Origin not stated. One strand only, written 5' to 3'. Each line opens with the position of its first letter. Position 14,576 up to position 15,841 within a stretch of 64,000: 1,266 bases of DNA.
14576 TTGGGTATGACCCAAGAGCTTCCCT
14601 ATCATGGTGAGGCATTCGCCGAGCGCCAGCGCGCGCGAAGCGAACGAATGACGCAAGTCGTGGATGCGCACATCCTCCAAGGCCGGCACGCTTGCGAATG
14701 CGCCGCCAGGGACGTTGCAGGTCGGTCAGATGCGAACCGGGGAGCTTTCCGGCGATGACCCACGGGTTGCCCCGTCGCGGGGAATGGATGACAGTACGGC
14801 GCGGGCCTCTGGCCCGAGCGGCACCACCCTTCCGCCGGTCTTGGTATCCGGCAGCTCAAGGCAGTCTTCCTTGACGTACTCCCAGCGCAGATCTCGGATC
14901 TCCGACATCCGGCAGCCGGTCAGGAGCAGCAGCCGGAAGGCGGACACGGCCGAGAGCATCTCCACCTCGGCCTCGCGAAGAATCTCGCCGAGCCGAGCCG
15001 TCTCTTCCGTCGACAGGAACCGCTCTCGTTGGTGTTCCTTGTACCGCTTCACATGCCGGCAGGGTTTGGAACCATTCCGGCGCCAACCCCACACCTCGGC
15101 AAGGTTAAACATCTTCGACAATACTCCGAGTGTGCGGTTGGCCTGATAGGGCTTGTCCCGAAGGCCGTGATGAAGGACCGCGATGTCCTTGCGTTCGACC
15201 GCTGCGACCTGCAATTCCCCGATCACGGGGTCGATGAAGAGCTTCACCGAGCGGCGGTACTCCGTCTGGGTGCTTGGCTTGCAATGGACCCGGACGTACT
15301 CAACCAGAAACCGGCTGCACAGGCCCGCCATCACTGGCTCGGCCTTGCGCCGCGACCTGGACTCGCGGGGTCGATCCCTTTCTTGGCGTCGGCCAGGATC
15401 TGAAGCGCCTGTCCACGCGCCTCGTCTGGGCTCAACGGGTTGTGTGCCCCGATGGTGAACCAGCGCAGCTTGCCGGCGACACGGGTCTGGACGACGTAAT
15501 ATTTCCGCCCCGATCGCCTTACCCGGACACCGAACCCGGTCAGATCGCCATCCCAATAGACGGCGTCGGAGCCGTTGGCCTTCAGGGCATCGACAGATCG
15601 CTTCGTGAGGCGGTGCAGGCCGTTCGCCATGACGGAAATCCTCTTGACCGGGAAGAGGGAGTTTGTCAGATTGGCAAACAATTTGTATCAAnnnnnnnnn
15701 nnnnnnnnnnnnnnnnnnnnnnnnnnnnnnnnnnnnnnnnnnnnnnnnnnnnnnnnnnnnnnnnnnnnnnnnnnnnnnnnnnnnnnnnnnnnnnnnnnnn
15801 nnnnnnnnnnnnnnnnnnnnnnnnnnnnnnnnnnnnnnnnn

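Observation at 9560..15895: Decayed defence islet: Gabija-like OLD ATPase and UvrD helicase pair, vapBC, P4-type integrase and tRNA-fMet 3' fragment, all pseudogenised except vapB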

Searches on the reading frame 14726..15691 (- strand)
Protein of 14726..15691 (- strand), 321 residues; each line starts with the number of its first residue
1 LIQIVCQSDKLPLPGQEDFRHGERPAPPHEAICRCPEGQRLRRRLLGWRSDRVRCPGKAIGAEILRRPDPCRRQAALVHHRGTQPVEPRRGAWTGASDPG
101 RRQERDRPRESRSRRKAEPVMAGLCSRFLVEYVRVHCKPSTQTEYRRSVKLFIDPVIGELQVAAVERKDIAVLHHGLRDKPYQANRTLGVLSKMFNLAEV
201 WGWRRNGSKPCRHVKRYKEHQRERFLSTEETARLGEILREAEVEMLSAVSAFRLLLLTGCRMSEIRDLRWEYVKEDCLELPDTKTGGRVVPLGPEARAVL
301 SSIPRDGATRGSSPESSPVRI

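Call 6: search_protein_families(library=pfam, proteins=[window:14726-15691:-], max_evalue=0.01)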
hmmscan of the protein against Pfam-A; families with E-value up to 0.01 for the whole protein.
window:14726-15691:- (321 aa): 2 families
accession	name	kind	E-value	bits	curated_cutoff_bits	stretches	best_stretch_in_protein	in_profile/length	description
PF22022.2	Phage_int_M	-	9.7e-05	23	27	1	137-206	16-87/96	Phage integrase central domain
PF00589.27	Phage_integrase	-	0.00015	22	27.1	1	225-302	2-81/172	Phage integrase family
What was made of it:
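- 14426..15630 (-): Tyrosine integrase pseudogene (Arm-DNA-bind_3 plus catalytic domain) with three frameshifts: -1 C at ~15371, -1 at ~14772 and +1 A at ~14676. Pfam on the pieces (call 6).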

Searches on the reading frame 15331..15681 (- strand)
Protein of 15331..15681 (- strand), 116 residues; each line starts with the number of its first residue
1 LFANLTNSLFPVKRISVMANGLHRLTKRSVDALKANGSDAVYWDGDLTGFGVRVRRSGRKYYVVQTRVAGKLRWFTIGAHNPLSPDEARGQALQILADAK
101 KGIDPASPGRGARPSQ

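Call 6: search_protein_families(library=pfam, proteins=[window:15331-15681:-], max_evalue=0.01)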
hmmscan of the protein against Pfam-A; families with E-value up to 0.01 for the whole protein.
window:15331-15681:- (116 aa): 1 family
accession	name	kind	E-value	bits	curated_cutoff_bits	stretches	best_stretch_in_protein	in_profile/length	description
PF13356.12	Arm-DNA-bind_3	-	2.8e-14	53.4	27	1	25-106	1-77/83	Arm DNA-binding domain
